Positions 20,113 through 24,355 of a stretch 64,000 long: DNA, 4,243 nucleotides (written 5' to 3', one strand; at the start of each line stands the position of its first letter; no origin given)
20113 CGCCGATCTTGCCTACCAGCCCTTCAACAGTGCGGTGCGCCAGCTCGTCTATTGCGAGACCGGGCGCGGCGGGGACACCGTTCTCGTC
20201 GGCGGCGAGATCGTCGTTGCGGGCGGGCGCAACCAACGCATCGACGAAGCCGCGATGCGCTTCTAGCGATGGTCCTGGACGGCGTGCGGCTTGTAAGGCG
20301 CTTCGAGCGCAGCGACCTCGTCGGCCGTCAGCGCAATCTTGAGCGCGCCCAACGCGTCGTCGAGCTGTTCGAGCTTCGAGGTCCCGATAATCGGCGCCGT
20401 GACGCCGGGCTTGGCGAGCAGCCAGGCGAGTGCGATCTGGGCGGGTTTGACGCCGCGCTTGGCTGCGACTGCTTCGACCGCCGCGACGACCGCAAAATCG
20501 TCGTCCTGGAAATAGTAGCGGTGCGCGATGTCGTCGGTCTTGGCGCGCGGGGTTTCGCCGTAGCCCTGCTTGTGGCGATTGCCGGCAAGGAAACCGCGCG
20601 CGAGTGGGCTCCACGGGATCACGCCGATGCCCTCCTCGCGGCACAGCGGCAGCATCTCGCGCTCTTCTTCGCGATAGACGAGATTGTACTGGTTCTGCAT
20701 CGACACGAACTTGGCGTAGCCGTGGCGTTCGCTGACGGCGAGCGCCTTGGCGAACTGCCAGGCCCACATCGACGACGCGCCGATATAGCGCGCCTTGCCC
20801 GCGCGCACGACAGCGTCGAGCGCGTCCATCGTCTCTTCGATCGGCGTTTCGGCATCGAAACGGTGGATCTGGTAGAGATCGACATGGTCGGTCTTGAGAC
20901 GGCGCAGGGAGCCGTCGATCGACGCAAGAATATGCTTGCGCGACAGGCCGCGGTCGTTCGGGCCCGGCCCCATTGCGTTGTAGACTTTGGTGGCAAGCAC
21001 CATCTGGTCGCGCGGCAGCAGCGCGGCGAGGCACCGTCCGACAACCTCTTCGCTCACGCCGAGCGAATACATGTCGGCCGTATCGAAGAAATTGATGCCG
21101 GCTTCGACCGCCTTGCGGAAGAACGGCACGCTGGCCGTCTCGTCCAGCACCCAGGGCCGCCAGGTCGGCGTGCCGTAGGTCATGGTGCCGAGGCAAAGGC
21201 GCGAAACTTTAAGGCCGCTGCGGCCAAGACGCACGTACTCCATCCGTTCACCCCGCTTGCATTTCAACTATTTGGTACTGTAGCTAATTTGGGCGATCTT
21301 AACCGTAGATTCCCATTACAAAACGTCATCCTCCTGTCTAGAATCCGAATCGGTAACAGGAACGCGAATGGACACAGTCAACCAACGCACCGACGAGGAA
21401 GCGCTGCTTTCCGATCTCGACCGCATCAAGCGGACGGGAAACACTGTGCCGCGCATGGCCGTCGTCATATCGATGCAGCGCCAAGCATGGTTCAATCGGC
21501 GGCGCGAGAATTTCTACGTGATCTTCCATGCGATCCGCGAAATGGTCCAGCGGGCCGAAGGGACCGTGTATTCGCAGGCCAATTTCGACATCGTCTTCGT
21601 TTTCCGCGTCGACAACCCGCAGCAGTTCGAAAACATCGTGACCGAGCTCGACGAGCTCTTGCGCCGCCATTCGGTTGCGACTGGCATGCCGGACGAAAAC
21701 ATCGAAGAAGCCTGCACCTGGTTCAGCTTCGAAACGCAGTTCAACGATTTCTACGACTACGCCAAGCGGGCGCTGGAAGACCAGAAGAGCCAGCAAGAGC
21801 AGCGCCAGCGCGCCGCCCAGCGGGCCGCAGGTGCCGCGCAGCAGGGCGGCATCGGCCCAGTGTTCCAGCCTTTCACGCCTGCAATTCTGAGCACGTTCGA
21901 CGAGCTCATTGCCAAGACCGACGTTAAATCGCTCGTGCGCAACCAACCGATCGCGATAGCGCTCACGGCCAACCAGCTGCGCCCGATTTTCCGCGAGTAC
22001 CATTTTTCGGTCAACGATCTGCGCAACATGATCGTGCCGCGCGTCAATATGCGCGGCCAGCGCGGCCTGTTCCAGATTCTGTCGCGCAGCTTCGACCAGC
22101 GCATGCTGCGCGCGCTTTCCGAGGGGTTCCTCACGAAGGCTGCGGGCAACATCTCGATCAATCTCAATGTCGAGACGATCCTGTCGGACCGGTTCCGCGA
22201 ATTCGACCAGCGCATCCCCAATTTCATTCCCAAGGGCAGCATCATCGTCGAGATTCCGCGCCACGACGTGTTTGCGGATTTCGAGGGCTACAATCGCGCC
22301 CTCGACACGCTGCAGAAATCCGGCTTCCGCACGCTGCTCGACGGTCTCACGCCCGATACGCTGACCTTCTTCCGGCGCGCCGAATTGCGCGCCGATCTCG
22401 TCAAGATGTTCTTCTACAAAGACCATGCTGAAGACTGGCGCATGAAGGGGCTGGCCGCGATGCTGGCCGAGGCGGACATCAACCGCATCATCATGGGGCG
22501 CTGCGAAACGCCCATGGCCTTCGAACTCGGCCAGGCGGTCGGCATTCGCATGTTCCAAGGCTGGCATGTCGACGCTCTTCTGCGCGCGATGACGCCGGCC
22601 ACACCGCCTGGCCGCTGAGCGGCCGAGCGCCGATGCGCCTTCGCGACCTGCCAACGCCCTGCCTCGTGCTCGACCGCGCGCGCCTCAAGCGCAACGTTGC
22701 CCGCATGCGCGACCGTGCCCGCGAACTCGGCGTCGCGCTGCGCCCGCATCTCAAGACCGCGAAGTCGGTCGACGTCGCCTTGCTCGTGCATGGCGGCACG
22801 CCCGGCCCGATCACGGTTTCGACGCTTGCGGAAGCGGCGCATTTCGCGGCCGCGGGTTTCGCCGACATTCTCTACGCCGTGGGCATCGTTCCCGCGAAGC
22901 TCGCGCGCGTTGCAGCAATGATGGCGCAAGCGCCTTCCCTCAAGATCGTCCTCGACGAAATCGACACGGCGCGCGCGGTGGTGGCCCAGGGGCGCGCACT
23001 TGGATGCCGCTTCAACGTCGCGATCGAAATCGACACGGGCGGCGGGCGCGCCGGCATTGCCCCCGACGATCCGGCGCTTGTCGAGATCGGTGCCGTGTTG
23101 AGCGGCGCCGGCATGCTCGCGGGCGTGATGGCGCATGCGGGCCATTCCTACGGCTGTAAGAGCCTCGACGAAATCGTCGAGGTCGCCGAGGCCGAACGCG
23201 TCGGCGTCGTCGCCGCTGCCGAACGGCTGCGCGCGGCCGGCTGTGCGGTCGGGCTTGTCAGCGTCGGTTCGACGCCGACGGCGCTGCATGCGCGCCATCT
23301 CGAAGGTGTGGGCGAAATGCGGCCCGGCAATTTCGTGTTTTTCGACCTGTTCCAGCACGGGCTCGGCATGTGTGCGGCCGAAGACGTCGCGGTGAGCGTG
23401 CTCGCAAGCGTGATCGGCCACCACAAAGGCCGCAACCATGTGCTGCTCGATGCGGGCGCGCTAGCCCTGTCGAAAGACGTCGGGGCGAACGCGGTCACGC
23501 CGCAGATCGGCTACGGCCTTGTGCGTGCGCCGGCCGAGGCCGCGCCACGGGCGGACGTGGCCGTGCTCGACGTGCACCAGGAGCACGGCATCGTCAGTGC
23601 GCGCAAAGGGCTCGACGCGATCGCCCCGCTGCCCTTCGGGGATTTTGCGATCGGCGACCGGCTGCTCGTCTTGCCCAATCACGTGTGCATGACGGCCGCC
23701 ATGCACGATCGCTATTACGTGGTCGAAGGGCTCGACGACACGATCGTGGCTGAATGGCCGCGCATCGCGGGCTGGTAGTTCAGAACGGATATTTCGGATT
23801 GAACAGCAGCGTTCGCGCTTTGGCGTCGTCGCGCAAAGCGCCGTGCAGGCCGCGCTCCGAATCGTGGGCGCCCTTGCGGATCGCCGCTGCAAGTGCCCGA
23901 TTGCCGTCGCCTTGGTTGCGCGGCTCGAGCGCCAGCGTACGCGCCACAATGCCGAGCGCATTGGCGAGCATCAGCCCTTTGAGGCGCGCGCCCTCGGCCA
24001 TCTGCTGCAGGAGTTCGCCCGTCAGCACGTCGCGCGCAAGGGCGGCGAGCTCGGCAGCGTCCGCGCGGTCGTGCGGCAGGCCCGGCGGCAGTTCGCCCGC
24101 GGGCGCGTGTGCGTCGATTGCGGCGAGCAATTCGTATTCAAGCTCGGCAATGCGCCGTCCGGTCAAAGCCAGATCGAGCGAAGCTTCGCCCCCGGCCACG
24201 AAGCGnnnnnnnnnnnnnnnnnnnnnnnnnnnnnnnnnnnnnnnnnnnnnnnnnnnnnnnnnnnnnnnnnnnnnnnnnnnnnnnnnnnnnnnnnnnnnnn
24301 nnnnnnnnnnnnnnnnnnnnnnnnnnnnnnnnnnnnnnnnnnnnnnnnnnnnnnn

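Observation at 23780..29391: Five-gene operon (acyl-CoA synthetase, SDR, NIPSNAP, acyl-CoA dehydrogenase, APH-family kinase) resembling the lva 4-hydroxy-acid pathway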

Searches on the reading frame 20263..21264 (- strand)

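Call 51: search_protein_families(library=ncbifam, max_evalue=0.00001, proteins=[window:20263-21264:-])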
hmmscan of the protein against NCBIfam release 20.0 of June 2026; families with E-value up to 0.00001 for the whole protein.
window:20263-21264:- (333 aa): 7 families
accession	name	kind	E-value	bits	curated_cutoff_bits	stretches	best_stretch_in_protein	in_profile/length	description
TIGR01293.1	Kv_beta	subfamily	4.1e-47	160.8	365.4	1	8-312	1-305/319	voltage-dependent potassium channel subunit beta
NF007912.0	PRK10625.1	equivalog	1.6e-46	159.2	415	1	8-324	1-338/346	NADP(H)-dependent aldo-keto reductase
NF007388.0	PRK09912.1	subfamily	1.1e-45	156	448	1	3-320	8-328/346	L-glyceraldehyde 3-phosphate reductase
NF049922.1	MethglyxlRedYdjG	equivalog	1.6e-41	142.4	550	1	8-320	1-317/326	NADH-dependent methylglyoxal reductase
NF007695.0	PRK10376.1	subfamily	3.4e-30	105.1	280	2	17-222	14-216/290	oxidoreductase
NF008377.0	PRK11172.1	equivalog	4.2e-20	72.1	327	1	40-228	13-188/267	2,5-didehydrogluconate reductase DkgB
NF008598.0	PRK11565.1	equivalog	2.6e-09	36.5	425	1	41-224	26-192/275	2,5-didehydrogluconate reductase DkgA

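Call 52: search_protein_families(library=pfam, max_evalue=0.001, proteins=[window:20263-21264:-])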
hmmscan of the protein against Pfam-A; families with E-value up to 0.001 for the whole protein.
window:20263-21264:- (333 aa): 1 family
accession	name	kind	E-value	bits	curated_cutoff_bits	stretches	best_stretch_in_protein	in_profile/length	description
PF00248.27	Aldo_ket_red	-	6.4e-84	281.9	24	1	22-322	1-288/291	Aldo/keto reductase family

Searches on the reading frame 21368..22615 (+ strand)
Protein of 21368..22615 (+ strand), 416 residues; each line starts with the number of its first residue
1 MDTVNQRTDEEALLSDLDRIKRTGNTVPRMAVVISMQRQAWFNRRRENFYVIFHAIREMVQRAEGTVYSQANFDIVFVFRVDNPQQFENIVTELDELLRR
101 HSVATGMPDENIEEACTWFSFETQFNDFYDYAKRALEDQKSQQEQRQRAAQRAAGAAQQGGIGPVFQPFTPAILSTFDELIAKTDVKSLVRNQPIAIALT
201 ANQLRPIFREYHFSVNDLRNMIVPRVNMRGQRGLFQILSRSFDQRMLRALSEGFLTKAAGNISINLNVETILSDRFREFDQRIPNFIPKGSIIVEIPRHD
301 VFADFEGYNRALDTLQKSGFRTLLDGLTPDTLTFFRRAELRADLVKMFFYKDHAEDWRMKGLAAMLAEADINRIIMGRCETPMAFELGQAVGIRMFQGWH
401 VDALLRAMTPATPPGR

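Call 51: search_protein_families(library=ncbifam, max_evalue=0.00001, proteins=[window:21368-22615:+])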
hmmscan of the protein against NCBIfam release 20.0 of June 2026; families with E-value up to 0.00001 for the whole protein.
window:21368-22615:+ (416 aa): 0 families

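Call 52: search_protein_families(library=pfam, max_evalue=0.001, proteins=[window:21368-22615:+])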
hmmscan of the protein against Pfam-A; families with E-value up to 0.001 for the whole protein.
window:21368-22615:+ (416 aa): 1 family
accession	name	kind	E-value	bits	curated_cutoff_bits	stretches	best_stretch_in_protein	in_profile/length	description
PF00563.25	EAL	-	3.5e-08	33.5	31.3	1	245-401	66-233/236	EAL domain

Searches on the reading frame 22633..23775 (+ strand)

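Call 51: search_protein_families(library=ncbifam, max_evalue=0.00001, proteins=[window:22633-23775:+])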
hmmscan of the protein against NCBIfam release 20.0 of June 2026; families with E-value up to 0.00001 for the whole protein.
window:22633-23775:+ (381 aa): 1 family
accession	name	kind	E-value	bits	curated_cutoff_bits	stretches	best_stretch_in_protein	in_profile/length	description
NF045642.2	HdxyAspAldBhcC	equivalog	2.3e-33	115.8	690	1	1-365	22-370/387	3-hydroxy-D-aspartate aldolase BhcC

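Call 52: search_protein_families(library=pfam, max_evalue=0.001, proteins=[window:22633-23775:+])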
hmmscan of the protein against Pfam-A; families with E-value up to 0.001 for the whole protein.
window:22633-23775:+ (381 aa): 2 families
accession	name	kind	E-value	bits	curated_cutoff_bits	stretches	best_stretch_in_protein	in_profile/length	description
PF01168.26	Ala_racemase_N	-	2.6e-22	80.1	24.1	1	14-237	2-217/220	Alanine racemase, N-terminal domain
PF14031.13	D-ser_dehydrat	-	6e-22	78.5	22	1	253-364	1-97/97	Putative serine dehydratase domain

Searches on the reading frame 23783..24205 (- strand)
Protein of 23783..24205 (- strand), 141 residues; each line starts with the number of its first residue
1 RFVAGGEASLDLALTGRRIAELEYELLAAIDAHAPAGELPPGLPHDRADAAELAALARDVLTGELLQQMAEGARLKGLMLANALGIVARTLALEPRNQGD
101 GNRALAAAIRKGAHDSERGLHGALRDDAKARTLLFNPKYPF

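Call 17: search_solved_structures(query=window:23783-24205:-, max_evalue=10, show_alignments=3)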
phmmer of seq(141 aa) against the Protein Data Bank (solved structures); distinct sequences matched with E-value up to 10: 2.
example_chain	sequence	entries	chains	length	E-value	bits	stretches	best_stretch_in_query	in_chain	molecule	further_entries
6s6q_A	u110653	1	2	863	1.4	12.7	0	46-92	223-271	LRR receptor-like serine/threonine-protein kinase GSO1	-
4toq_A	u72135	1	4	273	1.6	12.5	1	35-82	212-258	Class III chitinase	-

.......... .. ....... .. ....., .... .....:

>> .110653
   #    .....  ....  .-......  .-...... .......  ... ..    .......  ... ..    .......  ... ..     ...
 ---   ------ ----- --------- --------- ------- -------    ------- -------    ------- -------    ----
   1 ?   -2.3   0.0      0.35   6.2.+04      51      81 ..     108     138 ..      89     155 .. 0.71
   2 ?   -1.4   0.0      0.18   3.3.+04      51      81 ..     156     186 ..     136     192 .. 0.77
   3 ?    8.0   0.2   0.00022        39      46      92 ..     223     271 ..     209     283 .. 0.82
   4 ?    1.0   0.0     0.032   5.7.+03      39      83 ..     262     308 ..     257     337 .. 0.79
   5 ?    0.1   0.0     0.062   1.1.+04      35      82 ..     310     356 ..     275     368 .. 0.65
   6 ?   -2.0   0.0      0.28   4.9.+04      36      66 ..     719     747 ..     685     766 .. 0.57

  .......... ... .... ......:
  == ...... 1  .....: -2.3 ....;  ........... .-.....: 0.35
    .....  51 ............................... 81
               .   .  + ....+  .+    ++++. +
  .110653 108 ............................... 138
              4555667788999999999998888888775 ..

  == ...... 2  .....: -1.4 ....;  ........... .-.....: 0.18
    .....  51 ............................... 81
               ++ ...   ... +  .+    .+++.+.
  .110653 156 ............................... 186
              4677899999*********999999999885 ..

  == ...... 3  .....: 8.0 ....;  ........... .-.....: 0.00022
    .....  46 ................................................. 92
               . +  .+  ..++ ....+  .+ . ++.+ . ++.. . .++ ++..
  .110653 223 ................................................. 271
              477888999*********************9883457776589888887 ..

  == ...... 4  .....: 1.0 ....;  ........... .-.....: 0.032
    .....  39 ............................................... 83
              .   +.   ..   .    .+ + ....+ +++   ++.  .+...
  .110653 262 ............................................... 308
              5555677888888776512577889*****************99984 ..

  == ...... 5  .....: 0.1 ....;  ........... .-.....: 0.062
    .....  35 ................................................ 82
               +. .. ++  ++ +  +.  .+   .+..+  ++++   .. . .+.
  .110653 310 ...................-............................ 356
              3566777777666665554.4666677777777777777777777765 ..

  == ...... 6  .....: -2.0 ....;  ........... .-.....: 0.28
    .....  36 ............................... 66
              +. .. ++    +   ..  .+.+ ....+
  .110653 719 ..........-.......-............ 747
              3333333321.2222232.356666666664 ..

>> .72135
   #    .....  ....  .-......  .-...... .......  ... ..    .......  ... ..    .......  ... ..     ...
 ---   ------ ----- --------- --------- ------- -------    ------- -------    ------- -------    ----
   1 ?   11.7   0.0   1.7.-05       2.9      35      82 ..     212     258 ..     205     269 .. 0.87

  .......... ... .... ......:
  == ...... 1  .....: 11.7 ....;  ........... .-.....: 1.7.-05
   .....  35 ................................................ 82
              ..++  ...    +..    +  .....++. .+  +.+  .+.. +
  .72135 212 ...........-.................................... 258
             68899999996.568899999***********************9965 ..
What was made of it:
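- Tried and rejected: A search with the kinase C-terminal region found nothing meaningful (call 17).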

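Call 33: search_protein_families(library=ncbifam, max_evalue=10, proteins=[window:23783-24121:-])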
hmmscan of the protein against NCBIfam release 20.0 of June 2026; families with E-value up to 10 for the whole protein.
seq(113 aa): 0 families
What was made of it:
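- Tried and rejected: No NCBIfam HMM matches it (call 33), so the name probably comes from a high-identity BLAST rule.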

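Call 34: search_protein_families(library=pfam, max_evalue=1, proteins=[window:23783-24121:-])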
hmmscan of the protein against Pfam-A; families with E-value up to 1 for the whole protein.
seq(113 aa): 1 family
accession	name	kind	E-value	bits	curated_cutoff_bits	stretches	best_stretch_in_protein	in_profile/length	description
PF19802.4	DUF6285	-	5.5e-08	33.8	28.1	1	43-111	5-91/91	Domain of unknown function (DUF6285)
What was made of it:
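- It passes the Pfam DUF6285 gathering threshold (call 34).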
